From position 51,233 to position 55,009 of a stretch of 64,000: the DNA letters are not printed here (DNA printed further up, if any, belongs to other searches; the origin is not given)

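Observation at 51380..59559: Operon of Maf-like pyrophosphatase, three small ORFans and a 1939-aa membrane-associated giant protein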

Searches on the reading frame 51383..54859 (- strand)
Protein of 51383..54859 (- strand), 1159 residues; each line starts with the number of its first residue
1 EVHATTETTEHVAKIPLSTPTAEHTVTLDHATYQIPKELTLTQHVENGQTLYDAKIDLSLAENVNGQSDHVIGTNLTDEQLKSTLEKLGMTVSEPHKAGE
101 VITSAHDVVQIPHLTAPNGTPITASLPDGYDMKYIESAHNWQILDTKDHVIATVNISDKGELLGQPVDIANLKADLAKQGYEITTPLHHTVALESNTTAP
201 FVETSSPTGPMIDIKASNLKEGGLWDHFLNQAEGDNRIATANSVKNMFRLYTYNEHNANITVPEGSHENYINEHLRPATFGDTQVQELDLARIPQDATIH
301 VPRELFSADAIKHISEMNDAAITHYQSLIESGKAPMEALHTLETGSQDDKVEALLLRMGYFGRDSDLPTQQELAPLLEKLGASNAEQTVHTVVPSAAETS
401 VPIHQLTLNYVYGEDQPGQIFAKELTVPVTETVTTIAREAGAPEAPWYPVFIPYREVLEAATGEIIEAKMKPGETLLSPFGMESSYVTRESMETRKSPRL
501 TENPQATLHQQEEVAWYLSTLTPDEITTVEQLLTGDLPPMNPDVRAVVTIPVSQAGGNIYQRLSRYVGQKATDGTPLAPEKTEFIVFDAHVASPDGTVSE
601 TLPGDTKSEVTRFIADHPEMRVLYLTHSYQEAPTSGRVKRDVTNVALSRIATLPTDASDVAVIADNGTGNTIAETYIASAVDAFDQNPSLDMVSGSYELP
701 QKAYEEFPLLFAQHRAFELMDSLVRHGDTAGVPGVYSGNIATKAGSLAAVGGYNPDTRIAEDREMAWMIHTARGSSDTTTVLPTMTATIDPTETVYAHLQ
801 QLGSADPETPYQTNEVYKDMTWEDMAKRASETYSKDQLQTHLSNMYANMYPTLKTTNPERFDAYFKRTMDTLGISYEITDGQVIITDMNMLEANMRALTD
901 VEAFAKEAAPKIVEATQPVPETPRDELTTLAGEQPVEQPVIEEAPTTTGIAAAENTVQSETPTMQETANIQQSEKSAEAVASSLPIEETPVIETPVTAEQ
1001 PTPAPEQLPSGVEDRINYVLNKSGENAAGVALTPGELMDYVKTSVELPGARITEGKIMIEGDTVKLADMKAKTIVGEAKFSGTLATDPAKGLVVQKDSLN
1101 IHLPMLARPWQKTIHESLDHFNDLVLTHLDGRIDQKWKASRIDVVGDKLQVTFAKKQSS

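Call 40: search_protein_families(library=pfam, alignment_id=A5, max_evalue=1)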
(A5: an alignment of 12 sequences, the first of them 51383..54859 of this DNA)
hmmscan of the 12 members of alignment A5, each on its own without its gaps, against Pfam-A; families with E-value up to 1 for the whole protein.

A. member 1, window:51383-54859:- (1159 aa): 2 families
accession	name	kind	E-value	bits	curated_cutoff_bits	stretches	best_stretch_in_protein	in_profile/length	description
PF03484.21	B5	-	0.0073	16.9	28.6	1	69-96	9-36/67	tRNA synthetase B5 domain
PF03020.21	LEM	-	0.044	13.8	24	1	75-92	4-21/40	LEM domain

B. families by the number of members that match (of 12 scanned): 20 families
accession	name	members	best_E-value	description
PF03484.21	B5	2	0.0073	tRNA synthetase B5 domain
PF13506.12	Glyco_transf_21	2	0.009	Glycosyl transferase family 21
PF13632.12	Glyco_trans_2_3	2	0.011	Glycosyl transferase family group 2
PF00535.33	Glycos_transf_2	2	0.013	Glycosyl transferase family 2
PF05050.19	Methyltransf_21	1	7.8e-14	Methyltransferase FkbM domain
PF13649.12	Methyltransf_25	1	0.004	Methyltransferase domain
PF02475.24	TRM5-TYW2_MTfase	1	0.0096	TRM5/TYW2 methyltransferase domain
PF08671.16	SinI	1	0.014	Anti-repressor SinI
PF05175.20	MTS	1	0.015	Methyltransferase small domain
PF07150.16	DUF1390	1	0.032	Protein of unknown function (DUF1390)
PF03020.21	LEM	1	0.044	LEM domain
PF03793.24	PASTA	1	0.055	PASTA domain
PF08241.18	Methyltransf_11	1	0.057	Methyltransferase domain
PF14337.13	Abi_alpha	1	0.12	Abortive infection alpha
PF03801.18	Ndc80_HEC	1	0.12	HEC/Ndc80p family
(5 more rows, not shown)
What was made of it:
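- On GT-A / GT2 glycosyltransferase: Two relatives hit GT2 and GT21 families at E about 0.01 (call 40).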

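Call 63: predict_structure(alignment_id=A8)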
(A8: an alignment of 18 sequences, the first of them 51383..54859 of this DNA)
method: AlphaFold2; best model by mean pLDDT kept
length: 1159 residues; sequences in the alignment: 18
mean_pLDDT: 75.4   pTM: 0.44
mean pLDDT of the five models: 75.4, 75.4, 71.9, 71.5, 70.4
residues with pLDDT >= 90: 210; 70-90: 663; 50-70: 108; < 50: 178
segments of 3 or more residues with pLDDT < 50: 1-9, 195-207, 384-398, 433-476, 595-603, 921-928, 931-1005
pLDDT, mean of each block of 10 residues (from residue 1): 41 79 84 90 85 87 73 88 86 82 81 84 89 87 88 90 84 85 87 49 46 83 83 84 87 77 63 57 61 80 87 89 85 76 87 87 71 81 48 43 90 82 79 42 38 38 30 48 58 84 90 94 91 81 93 68 86 88 90 48 67 90 88 84 94 90 75 87 90 84 89 89 83 75 94 82 84 84 80 84 79 80 91 89 86 80 93 90 90 82 87 78 45 36 30 28 28 25 30 31 50 80 79 86 77 86 87 78 86 84 68 77 85 82 88 73
secondary structure, 60 per line:
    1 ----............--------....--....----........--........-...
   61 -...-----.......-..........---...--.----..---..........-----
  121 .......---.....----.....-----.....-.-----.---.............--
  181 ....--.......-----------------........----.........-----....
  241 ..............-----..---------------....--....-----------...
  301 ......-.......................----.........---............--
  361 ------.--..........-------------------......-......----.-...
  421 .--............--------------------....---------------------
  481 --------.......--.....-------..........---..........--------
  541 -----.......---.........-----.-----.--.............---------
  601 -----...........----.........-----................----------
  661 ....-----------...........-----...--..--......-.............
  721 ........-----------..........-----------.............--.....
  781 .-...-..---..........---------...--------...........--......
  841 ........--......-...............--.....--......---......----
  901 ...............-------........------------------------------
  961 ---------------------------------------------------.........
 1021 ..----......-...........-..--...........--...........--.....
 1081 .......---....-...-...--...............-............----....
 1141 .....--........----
elements in order (helices of 4 or more, strands of 3 or more residues): E5-16 E25-28 E31-34 E39-46 E49-56 E70-76 H78-87 E91-93 E106-115 E121-127 E131-135 E140-144 E150-154 H166-178 E181-184 E187-193 E211-215 H223-231 H237-254 E277-280 E283-286 E298-302 H303-306 H308-330 H335-343 H347-358 H370-379 E399-404 E406-411 E418-421 E424-435 H456-459 H489-495 H498-502 H510-519 H523-532 E546-552 H556-564 E582-591 H606-616 E621-629 H635-650 E661-664 H676-686 E692-694 H701-706 H708-728 E740-743 H744-749 H761-773 E779-781 H792-801 H822-832 H835-848 H851-856 H858-872 E875-879 E882-887 H891-896 H901-915 H923-930 H1012-1022 E1027-1032 H1034-1044 E1050-1060 E1063-1073 E1076-1087 E1091-1094 E1100-1102 H1105-1119 H1121-1132 E1137-1145 E1148-1155
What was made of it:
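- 54200..54847 (-): Variable beta-rich region (aa ~785-1000) with two small beta-alpha-beta units (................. and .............). AF2 pLDDT 80-90 (call 63).
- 52100..53242 (-): GT-A (GT2-like) glycosyltransferase-fold domain with a helical extension (aa ~1320-1700). AF2 (call 63).
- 51383..51838 (-): C-terminal alpha/beta domain (aa 1788-1939) after a disordered Pro/Glu/Thr-rich linker (aa ~1700-1787). AF2 pLDDT 77-88 for the domain and below 50 for the linker (call 63).
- On GT-A / GT2 glycosyltransferase: AF2 model with pLDDT mostly 80-94 in the domain (call 63).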

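Call 68: fold_search(model_id=the predicted structure, library=pdb)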
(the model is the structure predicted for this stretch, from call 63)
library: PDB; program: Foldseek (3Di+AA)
matches with E <= 10: 979; with E <= 0.001: 44
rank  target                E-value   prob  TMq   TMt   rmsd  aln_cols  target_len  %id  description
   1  6yv7_B                2.1e-09  1.00  0.16  0.48  19.6       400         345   15  Mannosyltransferase PcManGT from Pyrobaculum calidifontis (released 2020-07-22)
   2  6yv7_A                7.1e-09  1.00  0.16  0.47  19.6       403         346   16  Mannosyltransferase PcManGT from Pyrobaculum calidifontis (released 2020-07-22)
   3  4p00_A                2.8e-07  1.00  0.17  0.25  32.7       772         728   11  Bacterial Cellulose Synthase in complex with cyclic-di-GMP and UDP (released 2014-04-09)
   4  9b8v_E                3.8e-07  1.00  0.17  0.22  20.5       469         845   11  AlphaFold2 informed cryo-EM model of the E. coli cellulose synthase BcsAG3B6 complex (released 2025-02-19)
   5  5ej1_A                1.2e-06  1.00  0.16  0.25  18.6       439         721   15  Pre-translocation state of bacterial cellulose synthase (released 2016-03-30)
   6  8smm_A                1.3e-06  1.00  0.16  0.32  20.3       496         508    9  Xenopus laevis hyaluronan synthase 1 (released 2024-05-01)
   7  9fp0_A                1.4e-06  1.00  0.15  0.21  32.9       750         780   11  Cryo-EM structure of the 'crown'less Bcs macrocomplex for E. coli cellulose secretion in non-saturating c-di-GMP (loca (released 2024-10-16)
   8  8smn_A                2.2e-06  1.00  0.16  0.32  19.9       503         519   11  Xenopus laevis hyaluronan synthase 1, nascent HA polymer bound state (released 2024-05-01)
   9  9omn_B                2.4e-06  1.00  0.15  0.51  11.0       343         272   12  WrtF fucosyltransferase - GDP-2-deoxy-2-fluoro-beta-L-fucose (released 2025-10-29)
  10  2z87_A                2.5e-06  1.00  0.14  0.26  20.7       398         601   11  Crystal structure of chondroitin polymerase from Escherichia coli strain K4 (K4CP) complexed with UDP-GalNAc and UDP (released 2008-09-16)
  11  2z86_C                3.0e-06  1.00  0.14  0.26  16.8       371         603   12  Crystal structure of chondroitin polymerase from Escherichia coli strain K4 (K4CP) complexed with UDP-GlcUA and UDP (released 2008-09-16)
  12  9fmz_A                3.1e-06  1.00  0.16  0.21  21.0       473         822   10  Cryo-EM structure of the c-di-GMP-bound synthase:pEtN transferase complex (BcsA-Bct-G3) from the E. coli cellulose sec (released 2024-10-16)
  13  9omm_B                3.3e-06  1.00  0.14  0.50  11.5       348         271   12  WrtF fucosyltransferase - tetrasaccharide product (released 2025-10-29)
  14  8smp_A                4.3e-06  1.00  0.16  0.31  21.3       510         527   12  Xenopus laevis hyaluronan synthase 1, UDP-bound, gating loop inserted state (released 2024-05-01)
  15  9omh_D                6.2e-06  1.00  0.13  0.49  11.6       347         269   13  WrtF fucosyltransferase - Apo (released 2025-10-29)
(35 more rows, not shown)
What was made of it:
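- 52100..53242 (-): Foldseek vs PDB: PcManGT 6yv7 at E 2e-9, then BcsA, hyaluronan synthases, K4CP, WrtF, chitin synthases and GtrB (call 68).
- Closest known: GT2-family GT-A glycosyltransferases. Same: The fold (Foldseek E 2e-9 to 1e-4, call 68).
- Checked: The C-terminal block containing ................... lies in a GT-A fold (AF2 mean pLDDT 75, call 63; Foldseek against GT2 enzymes, E down to 2e-9, call 68).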

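Call 103: fold_search(model_id=the predicted structure, library=viral)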
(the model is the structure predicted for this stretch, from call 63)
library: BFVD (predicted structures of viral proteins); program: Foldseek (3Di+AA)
matches with E <= 10: 356; with E <= 0.001: 12
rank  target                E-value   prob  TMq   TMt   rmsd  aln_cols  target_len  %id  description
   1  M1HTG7                8.2e-07  1.00  0.16  0.32  24.3       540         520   11  (no name in the UniProt tables at hand)
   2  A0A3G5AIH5            2.0e-06  1.00  0.15  0.46  14.6       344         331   12  Uncharacterized protein [Sylvanvirus sp.]
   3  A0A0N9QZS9            5.4e-05  1.00  0.13  0.41  23.6       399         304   10  Uncharacterized protein [Chrysochromulina ericina virus CeV-01B]
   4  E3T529                6.3e-05  1.00  0.12  0.37  15.9       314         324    8  Uncharacterized protein [Cafeteria roenbergensis virus (strain BV-PW1)]
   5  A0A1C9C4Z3            6.7e-05  1.00  0.13  0.21   6.5       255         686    6  Putative glycosyltransferase [Heterosigma akashiwo virus 01]
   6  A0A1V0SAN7            1.1e-04  1.00  0.14  0.35  11.2       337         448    8  Glycosyltransferase family 2 [Catovirus CTV1]
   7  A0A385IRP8            3.6e-04  1.00  0.14  0.42   9.6       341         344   11  (no name in the UniProt tables at hand)
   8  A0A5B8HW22            4.6e-04  1.00  0.14  0.24  10.4       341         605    7  Glycosyl transferase family 2 [Mimiviridae sp. ChoanoV1]
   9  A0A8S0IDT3            6.7e-04  1.00  0.13  0.26  11.6       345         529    9  (no name in the UniProt tables at hand)
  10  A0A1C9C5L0            7.9e-04  1.00  0.10  0.21  17.3       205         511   15  Uncharacterized protein [Heterosigma akashiwo virus 01]
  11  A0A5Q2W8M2            7.9e-04  0.99  0.14  0.29  23.9       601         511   11  (no name in the UniProt tables at hand)
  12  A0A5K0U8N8            8.3e-04  0.99  0.16  0.27  20.0       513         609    9  Glycosyltransferase 2-like domain-containing protein [Yasminevirus sp. GU-2018]
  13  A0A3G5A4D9            6.4e-03  0.96  0.15  0.16  18.3       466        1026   11  Chitin synthase [Homavirus sp.]
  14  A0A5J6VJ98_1          7.5e-03  1.00  0.14  0.20   6.6       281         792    6  Glycosyltransferase family 2 [Megaviridae environmental sample]
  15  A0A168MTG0            8.7e-03  0.18  0.05  0.07  27.5       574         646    8  (no name in the UniProt tables at hand)
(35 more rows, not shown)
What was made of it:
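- On GT-A / GT2 glycosyltransferase: Foldseek hits to GT2 enzymes at E 2e-9 to 1e-4 (call 68); BFVD GT2 hits (call 103).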
